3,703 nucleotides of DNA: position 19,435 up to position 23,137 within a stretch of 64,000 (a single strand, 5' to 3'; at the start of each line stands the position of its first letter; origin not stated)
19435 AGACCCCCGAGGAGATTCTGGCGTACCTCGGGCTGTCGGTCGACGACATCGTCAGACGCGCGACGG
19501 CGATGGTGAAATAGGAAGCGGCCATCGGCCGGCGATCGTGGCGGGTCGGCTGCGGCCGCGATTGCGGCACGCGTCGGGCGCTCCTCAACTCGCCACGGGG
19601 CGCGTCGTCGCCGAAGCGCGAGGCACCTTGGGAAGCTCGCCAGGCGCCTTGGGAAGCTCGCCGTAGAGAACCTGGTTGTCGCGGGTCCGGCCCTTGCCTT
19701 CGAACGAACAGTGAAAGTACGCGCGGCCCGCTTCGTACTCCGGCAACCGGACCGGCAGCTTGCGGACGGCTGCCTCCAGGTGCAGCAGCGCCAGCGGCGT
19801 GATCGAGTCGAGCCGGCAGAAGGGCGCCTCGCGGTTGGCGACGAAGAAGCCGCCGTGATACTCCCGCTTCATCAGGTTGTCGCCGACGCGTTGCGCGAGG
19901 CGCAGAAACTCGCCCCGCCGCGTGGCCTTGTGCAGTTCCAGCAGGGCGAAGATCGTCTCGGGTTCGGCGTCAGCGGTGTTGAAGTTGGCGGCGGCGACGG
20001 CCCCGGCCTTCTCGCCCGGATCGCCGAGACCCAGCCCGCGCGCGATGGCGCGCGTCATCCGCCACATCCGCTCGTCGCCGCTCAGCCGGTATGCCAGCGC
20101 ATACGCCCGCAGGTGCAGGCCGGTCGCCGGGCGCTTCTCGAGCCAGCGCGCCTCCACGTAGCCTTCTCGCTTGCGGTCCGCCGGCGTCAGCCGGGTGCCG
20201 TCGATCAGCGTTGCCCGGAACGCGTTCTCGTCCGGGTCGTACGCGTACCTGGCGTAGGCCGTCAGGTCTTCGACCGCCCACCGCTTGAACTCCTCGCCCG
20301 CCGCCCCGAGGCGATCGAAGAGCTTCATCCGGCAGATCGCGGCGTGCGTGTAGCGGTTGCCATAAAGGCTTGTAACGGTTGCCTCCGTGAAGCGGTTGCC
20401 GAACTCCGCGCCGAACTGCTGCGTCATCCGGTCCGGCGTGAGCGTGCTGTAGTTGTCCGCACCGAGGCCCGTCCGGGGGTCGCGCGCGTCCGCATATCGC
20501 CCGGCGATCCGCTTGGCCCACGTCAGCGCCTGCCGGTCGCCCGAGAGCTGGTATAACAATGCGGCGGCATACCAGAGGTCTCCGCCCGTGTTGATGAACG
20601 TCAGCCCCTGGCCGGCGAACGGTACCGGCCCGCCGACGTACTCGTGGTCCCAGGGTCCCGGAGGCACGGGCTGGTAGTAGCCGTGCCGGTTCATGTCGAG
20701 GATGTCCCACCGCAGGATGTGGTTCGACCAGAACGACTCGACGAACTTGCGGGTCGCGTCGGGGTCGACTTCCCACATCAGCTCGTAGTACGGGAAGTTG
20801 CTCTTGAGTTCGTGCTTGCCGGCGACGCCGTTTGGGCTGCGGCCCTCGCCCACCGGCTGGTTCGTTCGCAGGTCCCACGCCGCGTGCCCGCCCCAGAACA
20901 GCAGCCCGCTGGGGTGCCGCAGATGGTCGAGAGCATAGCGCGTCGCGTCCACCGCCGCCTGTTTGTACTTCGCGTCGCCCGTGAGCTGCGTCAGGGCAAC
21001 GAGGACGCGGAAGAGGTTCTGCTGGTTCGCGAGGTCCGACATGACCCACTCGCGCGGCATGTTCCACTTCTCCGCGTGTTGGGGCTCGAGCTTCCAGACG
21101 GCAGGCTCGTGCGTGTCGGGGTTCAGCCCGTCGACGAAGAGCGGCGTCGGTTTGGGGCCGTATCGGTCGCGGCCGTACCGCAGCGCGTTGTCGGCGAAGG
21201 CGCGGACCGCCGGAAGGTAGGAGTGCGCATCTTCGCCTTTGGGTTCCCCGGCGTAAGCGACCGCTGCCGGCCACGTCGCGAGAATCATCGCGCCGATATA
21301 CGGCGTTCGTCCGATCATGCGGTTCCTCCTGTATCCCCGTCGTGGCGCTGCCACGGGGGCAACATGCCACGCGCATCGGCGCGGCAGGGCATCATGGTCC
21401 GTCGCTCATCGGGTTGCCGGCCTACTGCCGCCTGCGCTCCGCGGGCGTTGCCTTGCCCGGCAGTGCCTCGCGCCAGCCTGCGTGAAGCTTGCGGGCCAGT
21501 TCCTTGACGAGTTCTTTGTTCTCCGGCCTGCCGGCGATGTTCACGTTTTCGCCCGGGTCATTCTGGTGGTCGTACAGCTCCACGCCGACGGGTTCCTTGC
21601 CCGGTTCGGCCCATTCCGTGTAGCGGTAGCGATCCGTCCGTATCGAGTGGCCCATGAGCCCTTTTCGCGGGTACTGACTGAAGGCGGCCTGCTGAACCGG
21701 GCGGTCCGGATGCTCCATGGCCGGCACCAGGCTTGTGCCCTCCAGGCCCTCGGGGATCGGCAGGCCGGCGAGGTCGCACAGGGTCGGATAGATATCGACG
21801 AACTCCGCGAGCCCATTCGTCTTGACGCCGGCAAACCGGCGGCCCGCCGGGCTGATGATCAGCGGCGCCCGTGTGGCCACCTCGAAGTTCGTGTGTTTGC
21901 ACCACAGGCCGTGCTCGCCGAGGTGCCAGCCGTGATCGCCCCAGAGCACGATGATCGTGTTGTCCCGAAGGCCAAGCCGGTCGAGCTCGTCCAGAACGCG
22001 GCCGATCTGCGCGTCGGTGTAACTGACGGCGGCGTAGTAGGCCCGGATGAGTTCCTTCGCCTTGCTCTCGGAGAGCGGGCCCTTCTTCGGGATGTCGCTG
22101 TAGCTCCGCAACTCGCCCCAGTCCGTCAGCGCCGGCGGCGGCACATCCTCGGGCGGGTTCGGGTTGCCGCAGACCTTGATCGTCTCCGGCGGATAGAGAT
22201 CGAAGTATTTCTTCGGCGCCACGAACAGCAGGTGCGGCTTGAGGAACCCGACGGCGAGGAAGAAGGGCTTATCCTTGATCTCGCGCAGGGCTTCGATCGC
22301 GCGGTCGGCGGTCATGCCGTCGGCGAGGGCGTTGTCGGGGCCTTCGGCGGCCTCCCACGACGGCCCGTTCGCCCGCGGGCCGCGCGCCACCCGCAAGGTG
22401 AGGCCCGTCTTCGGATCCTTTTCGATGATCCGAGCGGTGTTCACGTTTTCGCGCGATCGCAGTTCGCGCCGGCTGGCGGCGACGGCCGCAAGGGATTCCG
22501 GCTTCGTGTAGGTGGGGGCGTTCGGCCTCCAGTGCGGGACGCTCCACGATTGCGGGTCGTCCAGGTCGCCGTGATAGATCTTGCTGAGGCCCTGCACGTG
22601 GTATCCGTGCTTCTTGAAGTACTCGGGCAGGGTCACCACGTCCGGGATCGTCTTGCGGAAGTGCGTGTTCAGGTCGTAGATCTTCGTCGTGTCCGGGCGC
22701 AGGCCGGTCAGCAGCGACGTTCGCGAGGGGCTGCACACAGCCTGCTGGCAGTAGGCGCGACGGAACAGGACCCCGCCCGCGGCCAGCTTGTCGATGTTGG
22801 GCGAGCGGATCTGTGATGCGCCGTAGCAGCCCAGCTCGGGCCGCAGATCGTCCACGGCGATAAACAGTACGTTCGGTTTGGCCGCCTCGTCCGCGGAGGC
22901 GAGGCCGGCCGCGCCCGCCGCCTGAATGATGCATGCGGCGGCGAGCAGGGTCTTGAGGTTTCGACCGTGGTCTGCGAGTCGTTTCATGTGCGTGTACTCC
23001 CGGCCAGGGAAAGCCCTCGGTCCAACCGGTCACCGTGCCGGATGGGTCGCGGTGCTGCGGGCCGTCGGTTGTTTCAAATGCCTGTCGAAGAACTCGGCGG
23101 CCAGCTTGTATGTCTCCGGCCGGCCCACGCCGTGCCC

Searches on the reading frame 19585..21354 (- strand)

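Call 109: search_protein_families(library=pfam, proteins=[window:19585-21354:-], max_evalue=0.00001)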
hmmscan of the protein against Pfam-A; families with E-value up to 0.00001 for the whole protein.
window:19585-21354:- (589 aa): 1 family
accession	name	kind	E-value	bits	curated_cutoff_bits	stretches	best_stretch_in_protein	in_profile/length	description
PF06917.19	Pectate_lyase_2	-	2.3e-149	498.7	26.6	1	70-549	1-490/491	Periplasmic pectate lyase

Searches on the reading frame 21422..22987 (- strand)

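Call 109: search_protein_families(library=pfam, proteins=[window:21422-22987:-], max_evalue=0.00001)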
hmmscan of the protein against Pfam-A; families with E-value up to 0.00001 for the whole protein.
window:21422-22987:- (521 aa): 3 families
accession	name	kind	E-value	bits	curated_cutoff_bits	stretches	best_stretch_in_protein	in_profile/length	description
PF00884.28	Sulfatase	-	5.1e-44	151.2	25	1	38-408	1-300/301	Sulfatase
PF16347.10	SGSH_C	-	3.7e-17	63.3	29.3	1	357-502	1-149/154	N-sulphoglucosamine sulphohydrolase, C-terminal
PF01663.27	Phosphodiest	-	5.8e-09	36.4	23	0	317-353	184-220/342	Type I phosphodiesterase / nucleotide pyrophosphatase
